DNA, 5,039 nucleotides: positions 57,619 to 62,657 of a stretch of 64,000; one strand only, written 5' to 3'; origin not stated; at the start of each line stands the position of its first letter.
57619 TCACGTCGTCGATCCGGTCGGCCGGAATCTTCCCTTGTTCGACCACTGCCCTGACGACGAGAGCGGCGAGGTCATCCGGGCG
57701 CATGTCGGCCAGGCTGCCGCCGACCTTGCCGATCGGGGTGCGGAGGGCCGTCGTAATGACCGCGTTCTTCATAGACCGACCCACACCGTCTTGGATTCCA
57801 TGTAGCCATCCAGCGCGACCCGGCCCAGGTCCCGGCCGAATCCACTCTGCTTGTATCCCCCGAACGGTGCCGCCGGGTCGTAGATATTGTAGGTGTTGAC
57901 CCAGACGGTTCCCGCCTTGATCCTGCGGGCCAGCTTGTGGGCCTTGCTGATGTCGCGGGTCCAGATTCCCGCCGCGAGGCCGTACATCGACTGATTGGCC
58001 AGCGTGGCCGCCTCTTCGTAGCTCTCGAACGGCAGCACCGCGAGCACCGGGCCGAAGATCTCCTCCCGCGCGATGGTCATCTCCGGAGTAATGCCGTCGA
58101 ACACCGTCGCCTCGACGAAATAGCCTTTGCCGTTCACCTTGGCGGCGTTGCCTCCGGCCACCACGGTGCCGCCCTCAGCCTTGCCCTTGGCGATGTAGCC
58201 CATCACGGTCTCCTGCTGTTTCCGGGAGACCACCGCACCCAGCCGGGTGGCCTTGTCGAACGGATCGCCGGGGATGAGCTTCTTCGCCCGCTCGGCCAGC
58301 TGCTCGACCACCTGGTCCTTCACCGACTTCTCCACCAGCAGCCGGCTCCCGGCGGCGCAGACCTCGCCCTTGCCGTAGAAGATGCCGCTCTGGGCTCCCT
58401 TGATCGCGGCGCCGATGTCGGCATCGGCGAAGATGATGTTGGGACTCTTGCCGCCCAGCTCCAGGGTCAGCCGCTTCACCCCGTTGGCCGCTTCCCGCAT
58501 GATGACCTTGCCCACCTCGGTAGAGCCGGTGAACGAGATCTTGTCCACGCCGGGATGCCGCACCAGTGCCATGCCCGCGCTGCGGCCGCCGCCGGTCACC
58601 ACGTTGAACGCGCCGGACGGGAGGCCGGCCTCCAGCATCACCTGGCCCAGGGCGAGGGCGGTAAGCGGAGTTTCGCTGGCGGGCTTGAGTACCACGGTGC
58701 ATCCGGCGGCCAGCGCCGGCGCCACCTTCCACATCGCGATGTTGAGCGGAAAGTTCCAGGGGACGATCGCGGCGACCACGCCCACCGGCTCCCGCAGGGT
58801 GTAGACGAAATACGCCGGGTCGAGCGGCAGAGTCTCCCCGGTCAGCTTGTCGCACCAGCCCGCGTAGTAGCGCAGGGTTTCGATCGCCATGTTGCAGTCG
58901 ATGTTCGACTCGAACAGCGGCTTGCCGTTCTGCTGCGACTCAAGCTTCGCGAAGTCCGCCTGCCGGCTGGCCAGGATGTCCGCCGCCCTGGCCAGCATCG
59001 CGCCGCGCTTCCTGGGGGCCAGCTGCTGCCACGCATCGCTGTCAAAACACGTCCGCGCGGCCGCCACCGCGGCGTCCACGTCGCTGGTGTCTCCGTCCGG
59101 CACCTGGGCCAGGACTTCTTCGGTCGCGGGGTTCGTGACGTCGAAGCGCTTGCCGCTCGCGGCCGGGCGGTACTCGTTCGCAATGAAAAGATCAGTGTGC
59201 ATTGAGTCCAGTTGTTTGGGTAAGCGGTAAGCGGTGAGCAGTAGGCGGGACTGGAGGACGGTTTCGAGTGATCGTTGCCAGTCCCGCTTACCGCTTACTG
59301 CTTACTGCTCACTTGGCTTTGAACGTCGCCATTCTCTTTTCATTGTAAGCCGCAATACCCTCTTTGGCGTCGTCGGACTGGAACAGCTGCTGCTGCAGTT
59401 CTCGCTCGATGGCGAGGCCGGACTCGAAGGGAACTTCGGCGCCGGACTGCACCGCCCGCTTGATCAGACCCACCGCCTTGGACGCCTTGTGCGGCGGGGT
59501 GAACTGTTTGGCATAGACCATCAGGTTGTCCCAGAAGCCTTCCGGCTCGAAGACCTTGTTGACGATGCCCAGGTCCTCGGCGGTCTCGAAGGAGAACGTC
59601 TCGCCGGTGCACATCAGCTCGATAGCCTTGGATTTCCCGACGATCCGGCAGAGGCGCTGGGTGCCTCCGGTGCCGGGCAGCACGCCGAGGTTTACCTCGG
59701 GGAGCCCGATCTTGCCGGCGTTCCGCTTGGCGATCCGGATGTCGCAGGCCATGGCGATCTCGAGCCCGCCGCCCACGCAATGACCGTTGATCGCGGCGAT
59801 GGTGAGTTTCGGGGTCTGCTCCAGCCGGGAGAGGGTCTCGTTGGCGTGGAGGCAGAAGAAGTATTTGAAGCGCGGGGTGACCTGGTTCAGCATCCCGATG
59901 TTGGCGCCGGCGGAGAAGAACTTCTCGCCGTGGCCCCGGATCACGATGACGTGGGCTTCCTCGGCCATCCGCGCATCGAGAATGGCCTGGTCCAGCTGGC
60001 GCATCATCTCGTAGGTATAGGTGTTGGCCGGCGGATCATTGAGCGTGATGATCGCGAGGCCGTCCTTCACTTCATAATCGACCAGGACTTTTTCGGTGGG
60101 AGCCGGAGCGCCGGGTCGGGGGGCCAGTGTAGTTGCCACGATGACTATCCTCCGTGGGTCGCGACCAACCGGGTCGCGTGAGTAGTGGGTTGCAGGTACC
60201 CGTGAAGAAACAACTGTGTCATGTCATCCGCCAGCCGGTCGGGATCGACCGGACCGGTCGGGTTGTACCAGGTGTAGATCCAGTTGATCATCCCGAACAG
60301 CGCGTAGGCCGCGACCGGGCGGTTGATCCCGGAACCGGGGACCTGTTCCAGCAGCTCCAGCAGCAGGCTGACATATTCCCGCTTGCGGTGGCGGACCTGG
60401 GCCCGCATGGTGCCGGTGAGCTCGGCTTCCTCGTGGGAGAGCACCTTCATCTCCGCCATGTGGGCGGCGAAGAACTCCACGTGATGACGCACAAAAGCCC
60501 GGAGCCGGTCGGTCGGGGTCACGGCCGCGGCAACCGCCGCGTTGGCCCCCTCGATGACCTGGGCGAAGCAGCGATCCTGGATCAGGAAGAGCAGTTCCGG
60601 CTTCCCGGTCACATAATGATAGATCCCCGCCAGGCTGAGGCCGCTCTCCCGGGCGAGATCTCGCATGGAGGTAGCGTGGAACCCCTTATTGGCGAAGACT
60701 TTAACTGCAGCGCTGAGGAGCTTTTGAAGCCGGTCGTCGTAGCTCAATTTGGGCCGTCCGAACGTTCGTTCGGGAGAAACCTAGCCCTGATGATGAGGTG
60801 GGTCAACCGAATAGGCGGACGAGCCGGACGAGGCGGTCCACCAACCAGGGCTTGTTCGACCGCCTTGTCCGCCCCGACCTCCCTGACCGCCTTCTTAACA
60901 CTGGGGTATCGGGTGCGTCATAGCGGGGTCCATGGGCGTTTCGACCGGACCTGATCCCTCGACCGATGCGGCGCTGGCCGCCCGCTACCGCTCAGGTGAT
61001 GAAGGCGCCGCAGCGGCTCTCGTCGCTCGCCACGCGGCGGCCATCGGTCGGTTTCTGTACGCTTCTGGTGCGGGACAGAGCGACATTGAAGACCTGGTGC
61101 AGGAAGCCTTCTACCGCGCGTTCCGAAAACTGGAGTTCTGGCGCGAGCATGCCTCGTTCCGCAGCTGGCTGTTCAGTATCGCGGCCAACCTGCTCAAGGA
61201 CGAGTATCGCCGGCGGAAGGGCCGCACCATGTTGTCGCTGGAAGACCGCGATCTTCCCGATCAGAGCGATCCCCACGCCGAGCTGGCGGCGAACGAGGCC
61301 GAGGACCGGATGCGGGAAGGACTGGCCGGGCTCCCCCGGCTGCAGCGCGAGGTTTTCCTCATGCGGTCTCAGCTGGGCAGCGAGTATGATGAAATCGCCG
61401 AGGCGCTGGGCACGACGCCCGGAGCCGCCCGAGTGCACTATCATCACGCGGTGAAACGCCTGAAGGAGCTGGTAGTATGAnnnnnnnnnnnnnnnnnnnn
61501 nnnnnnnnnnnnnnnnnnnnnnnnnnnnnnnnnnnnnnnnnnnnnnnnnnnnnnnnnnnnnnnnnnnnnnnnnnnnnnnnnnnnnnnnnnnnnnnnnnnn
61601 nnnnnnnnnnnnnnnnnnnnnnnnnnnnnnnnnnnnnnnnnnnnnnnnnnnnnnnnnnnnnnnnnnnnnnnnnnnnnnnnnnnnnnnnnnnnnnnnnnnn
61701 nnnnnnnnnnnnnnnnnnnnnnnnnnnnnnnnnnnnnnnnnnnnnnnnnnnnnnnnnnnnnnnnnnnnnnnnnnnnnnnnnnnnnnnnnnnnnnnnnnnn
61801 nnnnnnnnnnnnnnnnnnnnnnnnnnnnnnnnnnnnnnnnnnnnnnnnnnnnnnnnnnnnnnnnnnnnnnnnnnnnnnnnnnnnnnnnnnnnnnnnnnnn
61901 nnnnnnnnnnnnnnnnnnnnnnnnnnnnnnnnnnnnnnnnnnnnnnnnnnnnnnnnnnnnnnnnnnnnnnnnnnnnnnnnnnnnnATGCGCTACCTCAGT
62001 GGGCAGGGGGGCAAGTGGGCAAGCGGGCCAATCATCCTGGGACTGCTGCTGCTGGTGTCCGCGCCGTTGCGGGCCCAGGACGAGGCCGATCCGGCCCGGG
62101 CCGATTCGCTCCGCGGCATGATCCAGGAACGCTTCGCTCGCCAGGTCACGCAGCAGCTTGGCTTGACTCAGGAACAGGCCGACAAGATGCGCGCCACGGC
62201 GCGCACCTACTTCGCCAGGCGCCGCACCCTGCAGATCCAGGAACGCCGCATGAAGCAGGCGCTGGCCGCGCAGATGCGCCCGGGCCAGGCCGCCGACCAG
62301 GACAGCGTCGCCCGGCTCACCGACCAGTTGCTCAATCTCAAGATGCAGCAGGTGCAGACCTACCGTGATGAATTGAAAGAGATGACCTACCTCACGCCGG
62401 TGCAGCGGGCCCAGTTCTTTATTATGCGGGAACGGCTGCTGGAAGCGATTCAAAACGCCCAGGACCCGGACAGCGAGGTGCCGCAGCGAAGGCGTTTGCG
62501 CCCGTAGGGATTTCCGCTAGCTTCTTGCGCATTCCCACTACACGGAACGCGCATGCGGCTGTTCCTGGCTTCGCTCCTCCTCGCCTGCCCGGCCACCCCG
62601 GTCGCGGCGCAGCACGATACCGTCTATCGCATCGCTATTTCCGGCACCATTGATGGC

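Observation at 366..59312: Nearly every intergenic gap holds a structured palindromic or tandem-unit element (about 25 in 64 kb)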

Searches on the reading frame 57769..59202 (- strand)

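Call 11: search_protein_families(library=pfam, proteins=[window:57769-59202:-])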
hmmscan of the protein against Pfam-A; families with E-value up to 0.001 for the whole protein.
window:57769-59202:- (477 aa): 1 family
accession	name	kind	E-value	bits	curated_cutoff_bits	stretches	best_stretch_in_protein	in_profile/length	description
PF00171.27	Aldedh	-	1.5e-182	607.7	23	1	14-473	4-461/461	Aldehyde dehydrogenase family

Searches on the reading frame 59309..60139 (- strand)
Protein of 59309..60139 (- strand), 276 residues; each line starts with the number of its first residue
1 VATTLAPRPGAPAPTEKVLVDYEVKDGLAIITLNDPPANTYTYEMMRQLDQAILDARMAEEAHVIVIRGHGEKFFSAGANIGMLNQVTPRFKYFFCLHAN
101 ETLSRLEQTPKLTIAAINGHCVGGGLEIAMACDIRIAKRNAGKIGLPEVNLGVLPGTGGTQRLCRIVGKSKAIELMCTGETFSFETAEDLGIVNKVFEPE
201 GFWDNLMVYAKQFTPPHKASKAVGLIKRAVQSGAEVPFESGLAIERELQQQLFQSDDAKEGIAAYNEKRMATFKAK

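Call 11: search_protein_families(library=pfam, proteins=[window:59309-60139:-])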
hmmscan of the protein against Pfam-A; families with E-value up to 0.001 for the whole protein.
window:59309-60139:- (276 aa): 2 families
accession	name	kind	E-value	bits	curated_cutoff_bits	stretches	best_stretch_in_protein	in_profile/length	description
PF00378.25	ECH_1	-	6.7e-56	189.8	27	1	24-275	2-250/251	Enoyl-CoA hydratase/isomerase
PF16113.10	ECH_2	-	2.9e-24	86.6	27.2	1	29-267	2-240/335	Enoyl-CoA hydratase/isomerase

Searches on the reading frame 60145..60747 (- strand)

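Call 11: search_protein_families(library=pfam, proteins=[window:60145-60747:-])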
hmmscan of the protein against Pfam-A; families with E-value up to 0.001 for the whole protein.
window:60145-60747:- (200 aa): 2 families
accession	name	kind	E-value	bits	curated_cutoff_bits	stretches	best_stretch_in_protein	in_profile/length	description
PF17932.6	TetR_C_24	-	8.7e-29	100.5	26.4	1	77-183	3-113/114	Tetracyclin repressor-like, C-terminal domain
PF00440.29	TetR_N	-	9.1e-13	48.2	24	1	10-53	1-44/47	Bacterial regulatory proteins, tetR family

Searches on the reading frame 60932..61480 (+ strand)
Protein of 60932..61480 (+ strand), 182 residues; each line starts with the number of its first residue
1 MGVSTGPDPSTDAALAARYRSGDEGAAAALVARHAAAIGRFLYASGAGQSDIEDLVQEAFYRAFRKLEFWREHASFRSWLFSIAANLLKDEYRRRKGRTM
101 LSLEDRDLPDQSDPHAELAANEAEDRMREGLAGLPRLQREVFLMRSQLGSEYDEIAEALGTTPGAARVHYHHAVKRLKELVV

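Call 57: search_protein_families(library=pfam, proteins=[window:60932-61480:+], max_evalue=0.01)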
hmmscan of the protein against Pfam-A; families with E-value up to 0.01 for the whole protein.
window:60932-61480:+ (182 aa): 3 families
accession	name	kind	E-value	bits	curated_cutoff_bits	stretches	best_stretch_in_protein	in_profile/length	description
PF04542.20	Sigma70_r2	-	3.8e-14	52.7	24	1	30-96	1-69/71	Sigma-70 region 2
PF08281.18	Sigma70_r4_2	-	7.9e-14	51.5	25.7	1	127-177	4-54/54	Sigma-70, region 4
PF04545.22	Sigma70_r4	-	2.4e-06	27.4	24.1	1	131-179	2-50/50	Sigma-70, region 4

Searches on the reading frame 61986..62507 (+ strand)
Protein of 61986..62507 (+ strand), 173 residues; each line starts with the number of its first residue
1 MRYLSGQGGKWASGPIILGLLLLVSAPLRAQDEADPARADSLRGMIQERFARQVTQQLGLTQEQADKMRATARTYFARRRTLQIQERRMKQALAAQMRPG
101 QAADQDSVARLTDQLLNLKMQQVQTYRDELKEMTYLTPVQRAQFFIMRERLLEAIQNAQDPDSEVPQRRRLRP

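Call 57: search_protein_families(library=pfam, proteins=[window:61986-62507:+], max_evalue=0.01)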
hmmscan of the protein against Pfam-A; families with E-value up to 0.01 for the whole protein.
window:61986-62507:+ (173 aa): 1 family
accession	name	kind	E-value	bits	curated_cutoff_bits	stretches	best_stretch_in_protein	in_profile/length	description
PF07813.17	LTXXQ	-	0.0002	22.4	24.3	1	48-144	3-96/100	LTXXQ motif family protein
